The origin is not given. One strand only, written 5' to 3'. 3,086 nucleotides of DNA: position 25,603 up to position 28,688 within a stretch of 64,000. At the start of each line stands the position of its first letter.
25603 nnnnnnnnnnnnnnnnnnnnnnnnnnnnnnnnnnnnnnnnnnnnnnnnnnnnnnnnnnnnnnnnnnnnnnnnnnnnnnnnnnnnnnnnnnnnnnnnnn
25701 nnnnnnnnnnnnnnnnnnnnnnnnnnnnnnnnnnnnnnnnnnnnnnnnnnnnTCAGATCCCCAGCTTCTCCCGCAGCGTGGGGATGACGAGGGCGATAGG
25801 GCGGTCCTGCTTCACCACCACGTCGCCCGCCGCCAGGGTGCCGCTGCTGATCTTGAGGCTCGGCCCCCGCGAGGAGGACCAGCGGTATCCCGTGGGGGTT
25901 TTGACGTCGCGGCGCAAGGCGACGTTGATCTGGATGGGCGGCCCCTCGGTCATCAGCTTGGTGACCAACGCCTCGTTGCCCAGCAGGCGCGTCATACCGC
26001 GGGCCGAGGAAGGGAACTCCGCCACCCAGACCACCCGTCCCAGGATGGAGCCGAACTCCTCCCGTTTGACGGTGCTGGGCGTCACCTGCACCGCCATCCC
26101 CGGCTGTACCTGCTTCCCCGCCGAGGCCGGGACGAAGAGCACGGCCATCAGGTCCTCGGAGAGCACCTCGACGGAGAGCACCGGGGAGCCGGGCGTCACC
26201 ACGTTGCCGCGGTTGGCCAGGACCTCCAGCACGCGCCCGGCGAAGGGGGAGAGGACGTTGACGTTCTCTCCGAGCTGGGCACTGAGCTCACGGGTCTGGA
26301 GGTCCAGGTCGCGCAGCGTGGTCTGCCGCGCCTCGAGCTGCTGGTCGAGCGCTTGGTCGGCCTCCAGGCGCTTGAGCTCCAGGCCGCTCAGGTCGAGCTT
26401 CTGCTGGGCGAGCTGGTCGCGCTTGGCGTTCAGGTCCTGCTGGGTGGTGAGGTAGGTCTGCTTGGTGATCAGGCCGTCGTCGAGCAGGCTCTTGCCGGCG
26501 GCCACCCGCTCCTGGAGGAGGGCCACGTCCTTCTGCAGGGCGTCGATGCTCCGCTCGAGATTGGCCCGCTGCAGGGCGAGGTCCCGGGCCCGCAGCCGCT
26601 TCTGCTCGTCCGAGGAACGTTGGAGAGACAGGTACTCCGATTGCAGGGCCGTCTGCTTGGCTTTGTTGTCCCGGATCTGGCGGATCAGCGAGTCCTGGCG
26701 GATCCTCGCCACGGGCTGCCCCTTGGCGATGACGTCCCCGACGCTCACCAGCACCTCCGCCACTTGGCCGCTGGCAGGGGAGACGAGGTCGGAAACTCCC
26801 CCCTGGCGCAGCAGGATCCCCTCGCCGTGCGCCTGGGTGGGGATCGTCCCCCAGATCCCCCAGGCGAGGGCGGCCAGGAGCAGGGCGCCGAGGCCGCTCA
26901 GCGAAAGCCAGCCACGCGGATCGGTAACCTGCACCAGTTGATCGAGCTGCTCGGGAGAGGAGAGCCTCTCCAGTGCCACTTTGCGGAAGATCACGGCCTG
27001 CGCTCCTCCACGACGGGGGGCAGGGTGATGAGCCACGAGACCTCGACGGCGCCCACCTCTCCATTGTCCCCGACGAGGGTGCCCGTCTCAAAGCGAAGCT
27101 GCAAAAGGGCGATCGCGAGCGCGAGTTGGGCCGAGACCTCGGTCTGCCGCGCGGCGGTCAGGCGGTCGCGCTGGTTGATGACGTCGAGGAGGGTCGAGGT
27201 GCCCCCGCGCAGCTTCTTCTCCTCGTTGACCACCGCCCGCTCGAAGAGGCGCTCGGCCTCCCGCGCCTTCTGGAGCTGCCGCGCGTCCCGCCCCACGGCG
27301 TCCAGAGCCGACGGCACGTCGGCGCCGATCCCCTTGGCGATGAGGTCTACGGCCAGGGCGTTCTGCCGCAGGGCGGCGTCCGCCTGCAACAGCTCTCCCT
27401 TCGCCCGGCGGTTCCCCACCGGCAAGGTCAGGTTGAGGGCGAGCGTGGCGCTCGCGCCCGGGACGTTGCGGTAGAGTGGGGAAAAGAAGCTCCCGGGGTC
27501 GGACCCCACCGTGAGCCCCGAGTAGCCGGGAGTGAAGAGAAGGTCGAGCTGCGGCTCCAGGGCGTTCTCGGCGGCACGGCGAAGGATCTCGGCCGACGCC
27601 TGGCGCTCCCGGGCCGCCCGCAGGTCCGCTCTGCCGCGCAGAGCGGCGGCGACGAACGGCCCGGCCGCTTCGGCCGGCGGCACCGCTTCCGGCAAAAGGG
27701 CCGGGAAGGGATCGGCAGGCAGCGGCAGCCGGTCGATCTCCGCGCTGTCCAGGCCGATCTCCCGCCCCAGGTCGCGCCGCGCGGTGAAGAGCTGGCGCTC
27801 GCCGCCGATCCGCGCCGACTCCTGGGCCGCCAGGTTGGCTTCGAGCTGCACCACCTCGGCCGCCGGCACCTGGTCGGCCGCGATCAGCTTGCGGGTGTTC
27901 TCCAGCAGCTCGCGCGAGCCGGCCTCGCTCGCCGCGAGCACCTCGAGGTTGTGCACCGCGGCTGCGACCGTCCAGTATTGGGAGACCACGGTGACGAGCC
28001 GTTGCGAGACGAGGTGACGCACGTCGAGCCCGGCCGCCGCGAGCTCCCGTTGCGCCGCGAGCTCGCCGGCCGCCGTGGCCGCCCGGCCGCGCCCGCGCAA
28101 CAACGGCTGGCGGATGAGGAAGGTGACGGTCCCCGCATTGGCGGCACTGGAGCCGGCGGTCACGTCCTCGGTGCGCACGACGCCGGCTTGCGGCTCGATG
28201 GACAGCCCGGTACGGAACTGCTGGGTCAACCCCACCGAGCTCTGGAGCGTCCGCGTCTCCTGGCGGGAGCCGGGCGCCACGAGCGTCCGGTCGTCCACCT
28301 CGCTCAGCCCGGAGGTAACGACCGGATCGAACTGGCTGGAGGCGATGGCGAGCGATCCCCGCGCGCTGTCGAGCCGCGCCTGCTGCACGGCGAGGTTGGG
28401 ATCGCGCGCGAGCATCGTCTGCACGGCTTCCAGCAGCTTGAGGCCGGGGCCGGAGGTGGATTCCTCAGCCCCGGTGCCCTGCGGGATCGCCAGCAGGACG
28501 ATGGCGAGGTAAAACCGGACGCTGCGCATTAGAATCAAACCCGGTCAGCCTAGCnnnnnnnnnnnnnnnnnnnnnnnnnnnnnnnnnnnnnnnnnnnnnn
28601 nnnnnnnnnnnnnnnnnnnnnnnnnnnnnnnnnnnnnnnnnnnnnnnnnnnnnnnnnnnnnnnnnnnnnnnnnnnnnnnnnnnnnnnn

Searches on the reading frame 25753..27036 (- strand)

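Call 74: search_protein_families(library=ncbifam, proteins=[window:25753-27036:-], max_evalue=0.001)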
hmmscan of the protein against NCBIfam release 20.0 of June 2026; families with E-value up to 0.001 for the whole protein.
window:25753-27036:- (427 aa): 12 families
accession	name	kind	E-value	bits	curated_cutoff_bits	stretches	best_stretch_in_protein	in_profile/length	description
TIGR03794.1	NHLM_micro_HlyD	equivalog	2.7e-110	369.2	156.2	1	24-422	1-420/421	NHLP bacteriocin system secretion protein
TIGR01843.1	type_I_hlyD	subfamily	4.4e-17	62.2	208.65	2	127-339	129-352/422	HlyD family type I secretion periplasmic adaptor subunit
TIGR01730.1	RND_mfp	subfamily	8.8e-14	51.2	94.9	2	232-328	109-203/322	efflux RND transporter periplasmic adaptor subunit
TIGR00998.1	8a0101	subfamily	2.3e-11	43.2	390.8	1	52-319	12-264/334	EmrA/EmrK family multidrug efflux transporter periplasmic adaptor subunit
NF002939.0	PRK03598.1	equivalog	3.2e-10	39.7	393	1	88-341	51-286/332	secretion protein HlyD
TIGR02971.1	heterocyst_DevB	subfamily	1.6e-09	37.7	129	1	76-325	8-269/327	ABC exporter membrane fusion protein, DevB family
TIGR00999.1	8a0102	subfamily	7.6e-09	35.1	319.3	1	232-322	65-155/271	CzcB/NccB family metal efflux transporter periplasmic adaptor subunit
NF008814.0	PRK11854.1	equivalog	8.7e-06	24.4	722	0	260-295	149-184/637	pyruvate dehydrogenase complex dihydrolipoyllysine-residue acetyltransferase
NF005117.0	PRK06549.1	equivalog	1.8e-05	25.3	159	0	247-292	51-95/130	acetyl-CoA carboxylase biotin carboxyl carrier protein subunit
NF006761.0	PRK09282.1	domain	0.00045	18.8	402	0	230-292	493-555/591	pyruvate carboxylase subunit B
NF004309.0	PRK05704.1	equivalog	0.00066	19.1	449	0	83-183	47-147/408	2-oxoglutarate dehydrogenase complex dihydrolipoyllysine-residue succinyltransferase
NF004547.1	PRK05889.1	equivalog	0.00081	19.5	75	0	88-112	46-70/71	biotin/lipoyl-binding carrier protein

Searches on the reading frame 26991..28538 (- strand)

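Call 74: search_protein_families(library=ncbifam, proteins=[window:26991-28538:-], max_evalue=0.001)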
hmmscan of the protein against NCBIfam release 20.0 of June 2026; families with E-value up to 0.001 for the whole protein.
window:26991-28538:- (515 aa): 3 families
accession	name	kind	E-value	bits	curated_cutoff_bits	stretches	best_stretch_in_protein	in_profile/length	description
TIGR01844.1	type_I_sec_TolC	subfamily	5.6e-24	84.9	225.15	1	130-490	65-402/414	TolC family outer membrane protein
TIGR01845.1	outer_NodT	subfamily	2.2e-08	33.4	210.05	1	161-473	148-445/460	efflux transporter outer membrane subunit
NF052390.1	efflux_OMP_AbuO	equivalog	3e-08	32.8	700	1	33-489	21-434/447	multidrug efflux outer membrane protein AbuO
